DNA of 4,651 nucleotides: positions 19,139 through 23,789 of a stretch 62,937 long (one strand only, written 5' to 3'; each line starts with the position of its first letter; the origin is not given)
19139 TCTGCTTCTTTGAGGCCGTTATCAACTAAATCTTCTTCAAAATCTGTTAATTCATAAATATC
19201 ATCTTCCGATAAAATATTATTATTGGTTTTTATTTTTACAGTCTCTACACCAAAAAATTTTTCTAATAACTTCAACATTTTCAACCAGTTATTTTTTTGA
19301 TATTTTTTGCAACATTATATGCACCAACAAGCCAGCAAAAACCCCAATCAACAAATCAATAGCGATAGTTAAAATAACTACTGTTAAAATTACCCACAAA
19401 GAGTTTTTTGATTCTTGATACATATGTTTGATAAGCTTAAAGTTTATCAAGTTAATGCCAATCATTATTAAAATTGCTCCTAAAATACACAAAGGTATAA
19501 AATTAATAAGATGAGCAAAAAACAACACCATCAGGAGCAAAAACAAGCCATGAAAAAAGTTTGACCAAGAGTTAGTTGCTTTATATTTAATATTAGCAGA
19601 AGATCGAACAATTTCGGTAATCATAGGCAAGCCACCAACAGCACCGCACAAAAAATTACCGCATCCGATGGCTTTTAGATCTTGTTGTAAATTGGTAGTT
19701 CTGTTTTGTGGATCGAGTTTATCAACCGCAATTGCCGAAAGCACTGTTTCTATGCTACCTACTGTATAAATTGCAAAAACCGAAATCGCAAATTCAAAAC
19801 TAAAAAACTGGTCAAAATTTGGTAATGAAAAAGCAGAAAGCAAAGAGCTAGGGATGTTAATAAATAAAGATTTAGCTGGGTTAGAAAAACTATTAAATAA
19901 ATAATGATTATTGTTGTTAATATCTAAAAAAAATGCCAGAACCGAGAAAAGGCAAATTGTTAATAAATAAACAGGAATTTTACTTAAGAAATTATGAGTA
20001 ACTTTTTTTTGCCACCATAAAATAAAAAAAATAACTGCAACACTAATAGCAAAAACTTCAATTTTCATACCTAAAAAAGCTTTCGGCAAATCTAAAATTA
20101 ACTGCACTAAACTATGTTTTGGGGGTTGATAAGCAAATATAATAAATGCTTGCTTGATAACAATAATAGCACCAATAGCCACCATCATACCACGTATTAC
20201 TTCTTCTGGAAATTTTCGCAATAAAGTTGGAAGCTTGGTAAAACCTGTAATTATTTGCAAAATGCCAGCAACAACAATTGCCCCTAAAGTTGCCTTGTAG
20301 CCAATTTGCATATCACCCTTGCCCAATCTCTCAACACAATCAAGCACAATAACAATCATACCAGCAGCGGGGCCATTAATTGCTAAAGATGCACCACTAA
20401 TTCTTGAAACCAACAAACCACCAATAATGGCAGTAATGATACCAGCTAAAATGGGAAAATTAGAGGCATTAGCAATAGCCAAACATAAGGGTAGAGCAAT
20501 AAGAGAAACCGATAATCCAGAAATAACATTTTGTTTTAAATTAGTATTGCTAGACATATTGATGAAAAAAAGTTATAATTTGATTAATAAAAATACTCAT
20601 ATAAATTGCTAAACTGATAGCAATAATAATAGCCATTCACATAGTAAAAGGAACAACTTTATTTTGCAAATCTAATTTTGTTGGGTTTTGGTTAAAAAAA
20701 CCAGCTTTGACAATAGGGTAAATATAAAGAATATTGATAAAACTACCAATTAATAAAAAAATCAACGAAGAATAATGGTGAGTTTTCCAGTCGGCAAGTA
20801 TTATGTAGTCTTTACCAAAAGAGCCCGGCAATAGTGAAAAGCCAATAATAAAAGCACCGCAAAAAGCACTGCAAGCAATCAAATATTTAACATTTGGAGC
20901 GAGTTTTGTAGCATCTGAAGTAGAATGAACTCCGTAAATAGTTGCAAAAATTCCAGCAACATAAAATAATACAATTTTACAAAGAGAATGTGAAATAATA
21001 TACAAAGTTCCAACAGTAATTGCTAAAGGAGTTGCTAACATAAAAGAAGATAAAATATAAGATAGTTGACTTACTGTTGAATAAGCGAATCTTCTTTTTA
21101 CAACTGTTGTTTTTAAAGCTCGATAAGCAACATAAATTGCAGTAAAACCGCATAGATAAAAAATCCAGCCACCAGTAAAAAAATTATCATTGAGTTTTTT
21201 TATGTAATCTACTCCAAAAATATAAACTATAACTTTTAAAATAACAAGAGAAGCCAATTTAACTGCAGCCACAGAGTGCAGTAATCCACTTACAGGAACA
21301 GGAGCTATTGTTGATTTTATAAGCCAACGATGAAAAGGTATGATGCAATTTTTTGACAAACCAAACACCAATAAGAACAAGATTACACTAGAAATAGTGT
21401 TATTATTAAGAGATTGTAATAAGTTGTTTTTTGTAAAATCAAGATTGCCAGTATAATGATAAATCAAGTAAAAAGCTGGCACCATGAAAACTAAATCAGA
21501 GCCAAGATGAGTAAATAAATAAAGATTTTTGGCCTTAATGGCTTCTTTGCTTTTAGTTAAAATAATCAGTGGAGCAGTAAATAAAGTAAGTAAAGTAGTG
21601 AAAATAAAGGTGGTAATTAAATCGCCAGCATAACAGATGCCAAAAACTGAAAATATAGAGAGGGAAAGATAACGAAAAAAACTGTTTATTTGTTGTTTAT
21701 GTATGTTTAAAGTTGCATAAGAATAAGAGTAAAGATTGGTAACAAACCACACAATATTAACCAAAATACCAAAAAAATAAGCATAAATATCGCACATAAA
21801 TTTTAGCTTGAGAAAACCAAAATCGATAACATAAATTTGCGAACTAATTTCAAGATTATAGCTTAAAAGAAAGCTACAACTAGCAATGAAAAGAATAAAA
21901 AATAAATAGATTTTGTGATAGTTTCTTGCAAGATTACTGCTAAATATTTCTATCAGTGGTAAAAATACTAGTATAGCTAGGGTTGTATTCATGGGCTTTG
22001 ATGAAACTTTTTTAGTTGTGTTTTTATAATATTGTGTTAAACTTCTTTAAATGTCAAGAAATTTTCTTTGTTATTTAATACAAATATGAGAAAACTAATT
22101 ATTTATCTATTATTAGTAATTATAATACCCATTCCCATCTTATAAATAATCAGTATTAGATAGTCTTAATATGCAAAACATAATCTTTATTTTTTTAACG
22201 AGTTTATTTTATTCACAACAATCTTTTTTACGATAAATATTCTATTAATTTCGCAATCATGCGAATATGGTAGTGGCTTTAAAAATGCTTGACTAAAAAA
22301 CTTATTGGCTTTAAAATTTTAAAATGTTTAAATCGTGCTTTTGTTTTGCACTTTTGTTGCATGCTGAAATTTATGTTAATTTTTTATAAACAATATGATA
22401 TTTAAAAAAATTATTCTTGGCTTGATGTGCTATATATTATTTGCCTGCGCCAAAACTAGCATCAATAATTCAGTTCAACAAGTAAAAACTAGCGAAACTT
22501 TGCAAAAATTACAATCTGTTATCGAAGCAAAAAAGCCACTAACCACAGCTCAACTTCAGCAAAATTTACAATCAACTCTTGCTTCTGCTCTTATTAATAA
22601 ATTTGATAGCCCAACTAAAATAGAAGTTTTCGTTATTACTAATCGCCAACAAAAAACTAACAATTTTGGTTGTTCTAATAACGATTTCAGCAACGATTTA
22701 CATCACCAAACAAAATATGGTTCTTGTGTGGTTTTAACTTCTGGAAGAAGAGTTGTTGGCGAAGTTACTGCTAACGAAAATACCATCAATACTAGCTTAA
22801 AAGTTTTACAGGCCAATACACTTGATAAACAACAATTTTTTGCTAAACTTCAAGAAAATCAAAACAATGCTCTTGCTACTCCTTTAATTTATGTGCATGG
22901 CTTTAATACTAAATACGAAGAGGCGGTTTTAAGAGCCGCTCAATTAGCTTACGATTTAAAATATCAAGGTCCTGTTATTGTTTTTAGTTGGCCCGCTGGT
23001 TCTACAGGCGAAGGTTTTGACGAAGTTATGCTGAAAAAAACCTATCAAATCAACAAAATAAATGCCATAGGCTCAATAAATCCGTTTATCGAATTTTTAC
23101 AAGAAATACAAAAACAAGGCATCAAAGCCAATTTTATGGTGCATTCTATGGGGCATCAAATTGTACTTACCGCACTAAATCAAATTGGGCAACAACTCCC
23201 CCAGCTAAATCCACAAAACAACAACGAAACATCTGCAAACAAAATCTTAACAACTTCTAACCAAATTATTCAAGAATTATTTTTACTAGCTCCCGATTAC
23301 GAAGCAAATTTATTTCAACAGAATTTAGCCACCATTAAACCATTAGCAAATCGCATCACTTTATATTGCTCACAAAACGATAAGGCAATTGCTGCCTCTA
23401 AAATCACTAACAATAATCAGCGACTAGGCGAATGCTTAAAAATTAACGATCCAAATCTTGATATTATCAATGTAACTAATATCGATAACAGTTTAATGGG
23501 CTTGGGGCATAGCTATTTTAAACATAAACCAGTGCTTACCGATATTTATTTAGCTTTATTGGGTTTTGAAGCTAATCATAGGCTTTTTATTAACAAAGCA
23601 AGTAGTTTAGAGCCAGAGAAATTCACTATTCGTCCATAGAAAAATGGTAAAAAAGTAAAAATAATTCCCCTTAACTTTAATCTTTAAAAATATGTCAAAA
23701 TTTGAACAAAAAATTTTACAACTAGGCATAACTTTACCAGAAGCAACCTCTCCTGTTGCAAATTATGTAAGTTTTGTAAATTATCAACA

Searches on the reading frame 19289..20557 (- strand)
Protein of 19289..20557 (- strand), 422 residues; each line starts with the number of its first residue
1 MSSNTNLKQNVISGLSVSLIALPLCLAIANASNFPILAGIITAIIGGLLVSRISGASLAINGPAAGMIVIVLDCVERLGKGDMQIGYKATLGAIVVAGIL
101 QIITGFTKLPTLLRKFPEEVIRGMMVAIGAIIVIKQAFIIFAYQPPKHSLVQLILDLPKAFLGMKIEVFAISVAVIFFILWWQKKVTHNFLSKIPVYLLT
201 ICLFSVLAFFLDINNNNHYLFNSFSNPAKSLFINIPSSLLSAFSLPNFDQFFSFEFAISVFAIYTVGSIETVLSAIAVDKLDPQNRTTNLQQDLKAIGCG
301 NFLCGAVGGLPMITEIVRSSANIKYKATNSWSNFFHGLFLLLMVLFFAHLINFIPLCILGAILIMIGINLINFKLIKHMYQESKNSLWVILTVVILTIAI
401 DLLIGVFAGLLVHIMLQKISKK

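Call 25: search_protein_families(library=pfam, proteins=[window:19289-20557:-], max_evalue=0.00001)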
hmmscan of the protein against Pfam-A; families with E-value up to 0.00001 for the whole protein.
window:19289-20557:- (422 aa): 2 families
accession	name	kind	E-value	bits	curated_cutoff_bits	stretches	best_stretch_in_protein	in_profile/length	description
PF00916.26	Sulfate_transp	-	4.4e-54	184.1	23.2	1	7-389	1-376/380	Sulfate permease family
PF16983.11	MFS_MOT1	-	1.6e-07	32.1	30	0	276-370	19-111/111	Molybdate transporter of MFS superfamily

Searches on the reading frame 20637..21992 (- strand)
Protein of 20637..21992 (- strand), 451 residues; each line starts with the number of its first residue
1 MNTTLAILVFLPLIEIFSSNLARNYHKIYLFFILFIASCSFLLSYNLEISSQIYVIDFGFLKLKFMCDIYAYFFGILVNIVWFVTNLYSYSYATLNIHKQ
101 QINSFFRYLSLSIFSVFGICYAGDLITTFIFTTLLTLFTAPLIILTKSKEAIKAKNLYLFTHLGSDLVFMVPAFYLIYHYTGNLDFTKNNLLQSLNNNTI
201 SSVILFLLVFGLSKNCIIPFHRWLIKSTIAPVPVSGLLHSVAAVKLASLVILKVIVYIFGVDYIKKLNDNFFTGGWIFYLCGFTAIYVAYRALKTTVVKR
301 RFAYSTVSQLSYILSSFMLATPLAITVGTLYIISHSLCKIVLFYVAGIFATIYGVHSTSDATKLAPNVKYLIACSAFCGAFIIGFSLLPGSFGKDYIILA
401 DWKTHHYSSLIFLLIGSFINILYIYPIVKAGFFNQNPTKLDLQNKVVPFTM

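Call 25: search_protein_families(library=pfam, proteins=[window:20637-21992:-], max_evalue=0.00001)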
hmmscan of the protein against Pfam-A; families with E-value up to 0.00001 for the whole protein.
window:20637-21992:- (451 aa): 1 family
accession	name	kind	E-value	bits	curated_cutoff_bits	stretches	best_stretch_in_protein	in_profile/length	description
PF00361.26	Proton_antipo_M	-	2.2e-31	109.6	21.5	1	122-419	1-293/294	NADH:quinone oxidoreductase/Mrp antiporter, TM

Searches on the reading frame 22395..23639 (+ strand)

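Call 25: search_protein_families(library=pfam, proteins=[window:22395-23639:+], max_evalue=0.00001)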
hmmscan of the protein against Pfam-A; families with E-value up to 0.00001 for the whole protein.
window:22395-23639:+ (414 aa): 1 family
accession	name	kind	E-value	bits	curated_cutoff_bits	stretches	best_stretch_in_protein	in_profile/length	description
PF05990.18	DUF900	-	2.3e-42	145.5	20.5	1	152-382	13-225/232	Alpha/beta hydrolase of unknown function (DUF900)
